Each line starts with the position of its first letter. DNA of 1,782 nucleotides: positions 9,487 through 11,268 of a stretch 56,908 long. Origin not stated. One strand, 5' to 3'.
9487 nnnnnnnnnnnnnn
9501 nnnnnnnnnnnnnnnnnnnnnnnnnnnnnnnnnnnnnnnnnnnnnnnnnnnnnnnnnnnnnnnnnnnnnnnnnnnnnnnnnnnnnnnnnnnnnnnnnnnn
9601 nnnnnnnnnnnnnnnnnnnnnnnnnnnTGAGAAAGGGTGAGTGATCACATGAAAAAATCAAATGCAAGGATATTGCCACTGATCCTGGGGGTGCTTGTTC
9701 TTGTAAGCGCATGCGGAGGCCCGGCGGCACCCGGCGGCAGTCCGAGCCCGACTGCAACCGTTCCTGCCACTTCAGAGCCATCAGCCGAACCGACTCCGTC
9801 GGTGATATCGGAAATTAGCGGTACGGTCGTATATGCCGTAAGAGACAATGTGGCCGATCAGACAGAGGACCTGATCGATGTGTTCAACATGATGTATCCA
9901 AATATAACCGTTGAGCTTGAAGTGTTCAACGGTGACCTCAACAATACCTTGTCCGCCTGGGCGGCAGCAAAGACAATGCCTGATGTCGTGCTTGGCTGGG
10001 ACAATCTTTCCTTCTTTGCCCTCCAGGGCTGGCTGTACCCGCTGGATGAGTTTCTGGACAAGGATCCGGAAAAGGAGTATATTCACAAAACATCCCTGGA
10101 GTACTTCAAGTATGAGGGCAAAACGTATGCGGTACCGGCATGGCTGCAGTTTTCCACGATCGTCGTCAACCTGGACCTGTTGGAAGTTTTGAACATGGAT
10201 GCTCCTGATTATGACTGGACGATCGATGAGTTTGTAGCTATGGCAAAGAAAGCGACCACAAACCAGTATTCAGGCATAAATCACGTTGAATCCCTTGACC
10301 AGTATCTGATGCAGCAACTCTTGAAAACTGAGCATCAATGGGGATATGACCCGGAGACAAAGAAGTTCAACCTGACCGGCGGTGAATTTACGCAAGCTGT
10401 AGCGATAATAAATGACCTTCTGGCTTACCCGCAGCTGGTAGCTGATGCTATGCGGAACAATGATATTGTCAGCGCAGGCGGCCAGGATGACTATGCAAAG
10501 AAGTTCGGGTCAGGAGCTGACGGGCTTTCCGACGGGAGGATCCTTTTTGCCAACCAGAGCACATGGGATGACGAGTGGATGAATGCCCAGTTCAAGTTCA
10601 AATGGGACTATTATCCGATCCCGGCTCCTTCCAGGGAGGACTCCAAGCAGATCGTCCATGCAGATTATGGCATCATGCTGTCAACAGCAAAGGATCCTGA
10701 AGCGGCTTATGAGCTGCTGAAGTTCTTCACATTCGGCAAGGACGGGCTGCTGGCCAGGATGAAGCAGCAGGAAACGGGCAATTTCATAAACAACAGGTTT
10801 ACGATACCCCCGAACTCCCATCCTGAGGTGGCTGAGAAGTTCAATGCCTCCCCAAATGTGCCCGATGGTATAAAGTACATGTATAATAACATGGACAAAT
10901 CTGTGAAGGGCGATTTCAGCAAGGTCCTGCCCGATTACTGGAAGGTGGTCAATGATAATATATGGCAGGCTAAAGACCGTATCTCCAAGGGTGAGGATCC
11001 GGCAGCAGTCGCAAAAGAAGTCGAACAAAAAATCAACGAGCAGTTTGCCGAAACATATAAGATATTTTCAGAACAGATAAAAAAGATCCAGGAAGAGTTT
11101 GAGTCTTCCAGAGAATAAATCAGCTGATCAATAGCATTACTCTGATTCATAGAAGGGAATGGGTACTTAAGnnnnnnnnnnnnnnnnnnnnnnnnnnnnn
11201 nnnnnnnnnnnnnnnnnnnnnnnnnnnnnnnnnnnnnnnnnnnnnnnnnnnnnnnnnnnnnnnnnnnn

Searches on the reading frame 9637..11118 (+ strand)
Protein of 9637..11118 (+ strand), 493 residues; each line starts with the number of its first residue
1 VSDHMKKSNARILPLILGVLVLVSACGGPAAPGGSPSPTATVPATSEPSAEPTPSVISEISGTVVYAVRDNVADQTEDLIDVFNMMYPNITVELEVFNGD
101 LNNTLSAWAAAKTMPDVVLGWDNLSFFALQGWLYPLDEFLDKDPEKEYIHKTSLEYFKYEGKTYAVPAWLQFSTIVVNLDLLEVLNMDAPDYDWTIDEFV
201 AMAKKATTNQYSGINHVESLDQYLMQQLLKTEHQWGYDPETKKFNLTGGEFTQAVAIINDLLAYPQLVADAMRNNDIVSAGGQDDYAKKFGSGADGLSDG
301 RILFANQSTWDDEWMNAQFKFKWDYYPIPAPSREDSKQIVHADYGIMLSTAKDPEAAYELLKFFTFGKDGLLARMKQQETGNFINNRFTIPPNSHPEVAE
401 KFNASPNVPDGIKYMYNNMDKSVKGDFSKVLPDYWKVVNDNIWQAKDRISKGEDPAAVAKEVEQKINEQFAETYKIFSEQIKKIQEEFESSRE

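Call 6: search_protein_families(library=pfam, proteins=[window:9637-11118:+], max_evalue=0.01)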
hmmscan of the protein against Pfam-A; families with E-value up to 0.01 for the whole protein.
window:9637-11118:+ (493 aa): 0 families

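Call 23: search_solved_structures(query=window:9637-11118:+, max_evalue=1)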
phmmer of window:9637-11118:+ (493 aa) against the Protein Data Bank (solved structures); distinct sequences matched with E-value up to 1: 31.
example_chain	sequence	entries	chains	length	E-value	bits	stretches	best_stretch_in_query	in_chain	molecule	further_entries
22hh_A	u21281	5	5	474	7.6e-21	77.8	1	35-455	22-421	Extracellular solute-binding protein family 1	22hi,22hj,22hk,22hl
1eu8_A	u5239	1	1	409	3.5e-08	36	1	62-208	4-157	TREHALOSE/MALTOSE BINDING PROTEIN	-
4r9f_A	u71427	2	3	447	1.8e-07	33.6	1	100-212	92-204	MBP1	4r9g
4qrz_A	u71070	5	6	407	1.1e-06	31.1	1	75-367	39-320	ABC-TYPE SUGAR TRANSPORTER | ABC transporter, substrate binding protein (Sugar)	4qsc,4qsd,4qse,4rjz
5f7v_A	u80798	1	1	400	1.3e-06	30.8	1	76-236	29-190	Lmo0181 protein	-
4g68_B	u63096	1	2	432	1.4e-06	30.8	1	74-206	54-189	ABC transporter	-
4g68_A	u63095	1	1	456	1.4e-06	30.7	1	74-206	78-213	ABC transporter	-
6lce_A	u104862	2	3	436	1.1e-05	27.7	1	61-213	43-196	ABC transporter substrate binding component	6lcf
3k01_A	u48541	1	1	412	1.2e-05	27.6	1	57-271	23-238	Acarbose/maltose binding protein GacH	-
3jzj_A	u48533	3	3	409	1.8e-05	27.1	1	58-271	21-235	Acarbose/maltose binding protein GacH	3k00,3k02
4rya_A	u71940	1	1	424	0.0026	19.9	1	77-193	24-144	ABC transporter substrate binding protein (Sorbitol)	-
8art_A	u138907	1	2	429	0.0027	19.9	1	77-229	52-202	Putative secreted maltose-binding protein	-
3quf_A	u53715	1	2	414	0.0047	19.1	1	147-210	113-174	Extracellular solute-binding protein, family 1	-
6dtu_A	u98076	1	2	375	0.03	16.5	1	82-205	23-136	maltose-binding protein MalE1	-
2gha_A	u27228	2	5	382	0.031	16.4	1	83-205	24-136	maltose ABC transporter, periplasmic maltose-binding protein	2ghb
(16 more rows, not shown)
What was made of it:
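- On CUT1-type binding-protein-dependent ABC sugar importer: The small protein matches PDB family-1 binding proteins (E 8e-21; call 23).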

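Call 71: search_protein_families(library=ncbifam, proteins=[window:9637-11118:+], max_evalue=0.001)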
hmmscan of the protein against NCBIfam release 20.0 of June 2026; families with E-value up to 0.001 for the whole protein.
window:9637-11118:+ (493 aa): 0 families

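Call 86: search_protein_families(library=pfam, proteins=[window:9637-11118:+], max_evalue=0.1)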
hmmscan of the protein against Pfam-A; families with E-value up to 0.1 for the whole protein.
window:9637-11118:+ (493 aa): 0 families
